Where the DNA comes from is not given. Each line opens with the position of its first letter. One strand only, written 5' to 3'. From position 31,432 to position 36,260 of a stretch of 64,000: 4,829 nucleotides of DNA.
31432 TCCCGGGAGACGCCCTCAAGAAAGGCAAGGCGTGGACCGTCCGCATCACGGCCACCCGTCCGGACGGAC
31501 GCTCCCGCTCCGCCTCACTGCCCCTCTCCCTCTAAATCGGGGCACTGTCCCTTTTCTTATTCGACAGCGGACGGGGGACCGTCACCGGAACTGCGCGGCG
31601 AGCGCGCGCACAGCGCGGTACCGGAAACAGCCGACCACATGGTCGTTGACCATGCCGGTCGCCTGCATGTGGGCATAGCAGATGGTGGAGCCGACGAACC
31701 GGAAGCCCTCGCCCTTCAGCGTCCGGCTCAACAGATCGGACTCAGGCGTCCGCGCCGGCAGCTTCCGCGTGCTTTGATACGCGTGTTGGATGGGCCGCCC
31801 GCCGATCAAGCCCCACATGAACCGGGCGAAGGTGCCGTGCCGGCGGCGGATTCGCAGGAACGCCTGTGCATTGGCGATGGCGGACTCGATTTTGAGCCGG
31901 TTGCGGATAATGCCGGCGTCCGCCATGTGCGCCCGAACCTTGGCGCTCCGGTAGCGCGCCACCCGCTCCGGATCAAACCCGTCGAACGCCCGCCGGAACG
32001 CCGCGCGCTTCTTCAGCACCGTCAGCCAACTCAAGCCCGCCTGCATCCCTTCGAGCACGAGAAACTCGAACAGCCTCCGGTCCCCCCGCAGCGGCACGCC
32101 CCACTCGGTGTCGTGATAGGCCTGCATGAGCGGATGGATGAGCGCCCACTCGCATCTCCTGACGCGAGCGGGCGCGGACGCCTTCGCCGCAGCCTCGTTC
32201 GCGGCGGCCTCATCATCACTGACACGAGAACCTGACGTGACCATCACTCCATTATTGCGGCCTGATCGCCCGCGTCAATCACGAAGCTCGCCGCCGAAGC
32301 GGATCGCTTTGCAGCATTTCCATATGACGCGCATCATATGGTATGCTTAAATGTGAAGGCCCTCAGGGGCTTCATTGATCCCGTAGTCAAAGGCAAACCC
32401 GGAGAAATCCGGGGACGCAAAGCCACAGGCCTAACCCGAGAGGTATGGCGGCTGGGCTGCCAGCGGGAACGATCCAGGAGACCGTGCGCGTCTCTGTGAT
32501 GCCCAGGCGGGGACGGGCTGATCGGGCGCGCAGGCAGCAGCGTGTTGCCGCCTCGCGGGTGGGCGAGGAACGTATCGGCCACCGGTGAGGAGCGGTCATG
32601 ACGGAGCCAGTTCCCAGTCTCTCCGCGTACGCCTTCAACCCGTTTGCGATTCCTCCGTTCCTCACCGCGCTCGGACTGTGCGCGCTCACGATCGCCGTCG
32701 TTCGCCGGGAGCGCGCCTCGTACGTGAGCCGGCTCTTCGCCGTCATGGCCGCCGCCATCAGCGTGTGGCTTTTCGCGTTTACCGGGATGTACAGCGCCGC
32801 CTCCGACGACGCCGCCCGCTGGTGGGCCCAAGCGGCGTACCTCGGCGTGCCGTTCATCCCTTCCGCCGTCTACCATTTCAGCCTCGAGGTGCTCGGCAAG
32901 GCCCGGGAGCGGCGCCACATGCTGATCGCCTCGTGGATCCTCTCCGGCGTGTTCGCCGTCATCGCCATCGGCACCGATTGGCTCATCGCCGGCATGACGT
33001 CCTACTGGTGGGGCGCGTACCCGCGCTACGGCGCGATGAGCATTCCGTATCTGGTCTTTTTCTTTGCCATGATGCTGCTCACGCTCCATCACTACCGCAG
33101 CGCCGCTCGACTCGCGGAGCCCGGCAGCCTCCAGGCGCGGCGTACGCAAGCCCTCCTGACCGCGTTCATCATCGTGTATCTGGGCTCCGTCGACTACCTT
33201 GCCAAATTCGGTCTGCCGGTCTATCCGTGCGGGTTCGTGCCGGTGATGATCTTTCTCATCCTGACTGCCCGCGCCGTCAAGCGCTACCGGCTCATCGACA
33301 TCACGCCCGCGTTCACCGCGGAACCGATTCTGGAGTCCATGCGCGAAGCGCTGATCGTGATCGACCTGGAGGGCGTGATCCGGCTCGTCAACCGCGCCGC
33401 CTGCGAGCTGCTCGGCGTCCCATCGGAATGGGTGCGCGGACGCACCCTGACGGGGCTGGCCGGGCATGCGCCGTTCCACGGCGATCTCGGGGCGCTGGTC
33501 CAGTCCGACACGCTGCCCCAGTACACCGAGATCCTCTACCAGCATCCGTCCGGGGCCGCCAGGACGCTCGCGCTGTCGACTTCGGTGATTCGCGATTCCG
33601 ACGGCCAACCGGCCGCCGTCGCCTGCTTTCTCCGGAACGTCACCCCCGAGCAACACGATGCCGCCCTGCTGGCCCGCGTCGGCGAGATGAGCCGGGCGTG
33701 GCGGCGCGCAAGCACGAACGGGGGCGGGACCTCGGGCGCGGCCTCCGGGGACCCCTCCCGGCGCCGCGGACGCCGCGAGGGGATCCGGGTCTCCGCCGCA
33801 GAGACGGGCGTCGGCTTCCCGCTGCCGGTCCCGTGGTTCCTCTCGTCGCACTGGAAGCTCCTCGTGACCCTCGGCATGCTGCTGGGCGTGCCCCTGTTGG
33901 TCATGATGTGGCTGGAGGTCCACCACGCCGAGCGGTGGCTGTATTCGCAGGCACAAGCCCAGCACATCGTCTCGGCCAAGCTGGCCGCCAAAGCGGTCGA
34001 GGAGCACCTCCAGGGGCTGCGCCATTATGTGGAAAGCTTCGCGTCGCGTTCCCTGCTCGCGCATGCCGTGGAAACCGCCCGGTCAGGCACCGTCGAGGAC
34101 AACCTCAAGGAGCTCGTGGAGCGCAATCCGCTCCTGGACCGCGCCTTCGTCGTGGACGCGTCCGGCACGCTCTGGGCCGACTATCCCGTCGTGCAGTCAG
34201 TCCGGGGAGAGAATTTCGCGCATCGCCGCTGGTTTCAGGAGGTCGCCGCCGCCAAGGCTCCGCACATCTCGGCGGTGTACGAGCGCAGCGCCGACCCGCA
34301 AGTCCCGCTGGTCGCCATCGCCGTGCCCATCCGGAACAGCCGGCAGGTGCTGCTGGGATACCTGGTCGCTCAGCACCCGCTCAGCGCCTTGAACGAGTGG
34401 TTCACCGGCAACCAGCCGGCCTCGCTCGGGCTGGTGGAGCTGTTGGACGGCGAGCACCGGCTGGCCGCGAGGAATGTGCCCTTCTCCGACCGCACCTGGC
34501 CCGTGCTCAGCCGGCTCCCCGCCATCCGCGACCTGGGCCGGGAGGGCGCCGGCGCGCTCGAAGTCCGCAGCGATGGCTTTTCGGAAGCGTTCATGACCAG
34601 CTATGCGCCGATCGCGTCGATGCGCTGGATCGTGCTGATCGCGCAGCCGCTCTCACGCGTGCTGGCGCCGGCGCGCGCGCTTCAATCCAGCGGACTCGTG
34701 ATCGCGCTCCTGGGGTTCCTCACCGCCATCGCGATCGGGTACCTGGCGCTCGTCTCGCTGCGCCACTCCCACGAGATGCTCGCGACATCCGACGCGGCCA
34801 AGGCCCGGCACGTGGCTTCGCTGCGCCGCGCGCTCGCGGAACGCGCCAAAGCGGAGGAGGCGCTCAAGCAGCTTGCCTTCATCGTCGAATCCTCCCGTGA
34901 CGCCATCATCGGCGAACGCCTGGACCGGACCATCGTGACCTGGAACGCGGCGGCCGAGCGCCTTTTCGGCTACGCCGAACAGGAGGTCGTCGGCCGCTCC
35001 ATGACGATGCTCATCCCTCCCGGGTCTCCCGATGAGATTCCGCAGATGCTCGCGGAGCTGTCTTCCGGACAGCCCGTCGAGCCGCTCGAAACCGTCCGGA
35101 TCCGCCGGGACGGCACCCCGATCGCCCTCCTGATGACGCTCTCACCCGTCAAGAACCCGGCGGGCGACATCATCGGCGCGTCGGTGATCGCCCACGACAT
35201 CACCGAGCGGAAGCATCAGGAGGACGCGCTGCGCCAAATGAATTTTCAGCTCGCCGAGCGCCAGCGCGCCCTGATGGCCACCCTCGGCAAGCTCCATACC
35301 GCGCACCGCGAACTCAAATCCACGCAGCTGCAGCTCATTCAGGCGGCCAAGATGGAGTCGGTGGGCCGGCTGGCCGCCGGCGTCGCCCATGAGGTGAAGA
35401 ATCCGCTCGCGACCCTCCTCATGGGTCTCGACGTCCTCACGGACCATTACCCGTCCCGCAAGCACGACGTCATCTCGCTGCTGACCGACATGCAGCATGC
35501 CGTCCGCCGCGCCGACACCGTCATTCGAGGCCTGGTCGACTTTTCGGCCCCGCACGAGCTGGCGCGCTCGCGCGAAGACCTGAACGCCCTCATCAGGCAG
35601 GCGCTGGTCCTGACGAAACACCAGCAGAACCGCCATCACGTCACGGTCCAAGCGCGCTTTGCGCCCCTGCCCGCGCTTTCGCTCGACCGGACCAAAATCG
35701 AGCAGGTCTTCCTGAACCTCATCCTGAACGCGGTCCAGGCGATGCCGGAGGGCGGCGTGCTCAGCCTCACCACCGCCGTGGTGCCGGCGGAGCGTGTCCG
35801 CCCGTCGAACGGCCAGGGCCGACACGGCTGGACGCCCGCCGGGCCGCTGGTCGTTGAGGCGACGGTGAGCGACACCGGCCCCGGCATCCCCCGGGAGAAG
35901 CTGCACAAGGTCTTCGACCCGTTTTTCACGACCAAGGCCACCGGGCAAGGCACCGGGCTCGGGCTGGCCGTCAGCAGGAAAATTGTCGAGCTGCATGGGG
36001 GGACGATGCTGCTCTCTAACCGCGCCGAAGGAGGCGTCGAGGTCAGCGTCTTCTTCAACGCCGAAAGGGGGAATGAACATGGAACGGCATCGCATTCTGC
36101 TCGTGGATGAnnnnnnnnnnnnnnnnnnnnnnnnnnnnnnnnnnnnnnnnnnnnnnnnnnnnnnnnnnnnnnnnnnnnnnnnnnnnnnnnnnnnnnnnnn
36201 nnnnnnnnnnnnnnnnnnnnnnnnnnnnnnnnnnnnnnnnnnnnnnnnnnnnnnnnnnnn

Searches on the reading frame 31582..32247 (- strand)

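Call 12: search_protein_families(library=pfam, proteins=[window:31582-32247:-], max_evalue=0.001)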
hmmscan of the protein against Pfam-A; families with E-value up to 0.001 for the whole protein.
window:31582-32247:- (221 aa): 1 family
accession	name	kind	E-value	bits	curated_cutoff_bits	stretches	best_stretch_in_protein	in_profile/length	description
PF03352.18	Adenine_glyco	-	9.6e-76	254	25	1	34-209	1-176/177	Methyladenine glycosylase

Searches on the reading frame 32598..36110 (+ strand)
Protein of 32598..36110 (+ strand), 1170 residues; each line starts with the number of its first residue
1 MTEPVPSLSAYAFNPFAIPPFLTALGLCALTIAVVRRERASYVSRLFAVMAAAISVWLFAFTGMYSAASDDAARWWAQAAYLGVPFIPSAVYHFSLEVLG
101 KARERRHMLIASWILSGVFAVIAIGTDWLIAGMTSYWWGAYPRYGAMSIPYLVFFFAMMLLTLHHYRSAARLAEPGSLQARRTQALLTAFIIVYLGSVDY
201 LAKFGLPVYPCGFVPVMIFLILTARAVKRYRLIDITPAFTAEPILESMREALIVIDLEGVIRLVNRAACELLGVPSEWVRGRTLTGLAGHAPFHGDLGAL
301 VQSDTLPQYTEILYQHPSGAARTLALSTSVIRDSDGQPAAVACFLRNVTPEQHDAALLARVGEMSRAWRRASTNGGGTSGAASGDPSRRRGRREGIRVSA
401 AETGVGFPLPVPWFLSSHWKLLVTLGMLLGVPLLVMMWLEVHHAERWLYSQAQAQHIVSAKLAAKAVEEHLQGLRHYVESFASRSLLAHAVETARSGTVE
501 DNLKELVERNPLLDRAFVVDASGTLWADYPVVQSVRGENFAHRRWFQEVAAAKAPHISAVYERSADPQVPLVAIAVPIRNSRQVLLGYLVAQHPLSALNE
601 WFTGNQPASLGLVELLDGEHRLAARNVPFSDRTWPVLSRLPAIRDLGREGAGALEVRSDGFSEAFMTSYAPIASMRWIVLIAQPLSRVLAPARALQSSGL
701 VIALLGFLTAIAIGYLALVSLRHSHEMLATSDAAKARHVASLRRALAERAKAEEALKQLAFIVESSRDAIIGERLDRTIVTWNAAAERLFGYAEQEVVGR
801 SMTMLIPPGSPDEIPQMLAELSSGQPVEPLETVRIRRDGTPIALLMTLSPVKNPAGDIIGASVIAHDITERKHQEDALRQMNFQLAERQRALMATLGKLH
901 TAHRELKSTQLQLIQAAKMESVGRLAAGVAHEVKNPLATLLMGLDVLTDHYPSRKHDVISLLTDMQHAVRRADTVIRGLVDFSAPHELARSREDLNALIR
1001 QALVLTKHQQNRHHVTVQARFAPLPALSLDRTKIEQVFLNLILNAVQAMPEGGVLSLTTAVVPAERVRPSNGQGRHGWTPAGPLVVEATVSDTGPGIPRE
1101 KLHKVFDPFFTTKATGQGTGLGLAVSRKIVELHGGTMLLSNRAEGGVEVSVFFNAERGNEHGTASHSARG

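Call 12: search_protein_families(library=pfam, proteins=[window:32598-36110:+], max_evalue=0.001)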
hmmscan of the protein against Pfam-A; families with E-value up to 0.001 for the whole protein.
window:32598-36110:+ (1170 aa): 11 families
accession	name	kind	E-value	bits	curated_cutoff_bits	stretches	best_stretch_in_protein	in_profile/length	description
PF00989.32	PAS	-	1e-30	106.5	22.6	2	758-868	2-113/113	PAS fold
PF08448.16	PAS_4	-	1.3e-26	93.4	23.1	2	765-872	3-109/110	PAS fold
PF13426.13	PAS_9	-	1.4e-26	93.2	27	2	770-870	4-103/103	PAS domain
PF02518.31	HATPase_c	-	6.3e-21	75.3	26.4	1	1030-1155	2-109/111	Histidine kinase-, DNA gyrase B-, and HSP90-like ATPase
PF02743.24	dCache_1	-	3.4e-16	60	45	1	448-681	3-239/240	Cache domain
PF16927.11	HisKA_7TM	-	6.4e-14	52.8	28.6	1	22-237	4-224/224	N-terminal 7TM region of histidine kinase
PF13188.13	PAS_8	-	3e-13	49.6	21.8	1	244-289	6-52/65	PAS domain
PF08447.18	PAS_3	-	6.6e-08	33.2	25.6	1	779-860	1-84/89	PAS fold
PF00512.31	HisKA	-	3.6e-07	30.6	26.9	1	923-983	3-61/66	His Kinase A (phospho-acceptor) domain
PF12860.13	PAS_7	-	1.4e-06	28.8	27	0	245-298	1-55/115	PAS fold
PF24820.1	Diguanyl_cycl_sensor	-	2.7e-06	27.7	28.1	1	245-283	2-40/109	Diguanylate cyclase-like sensor domain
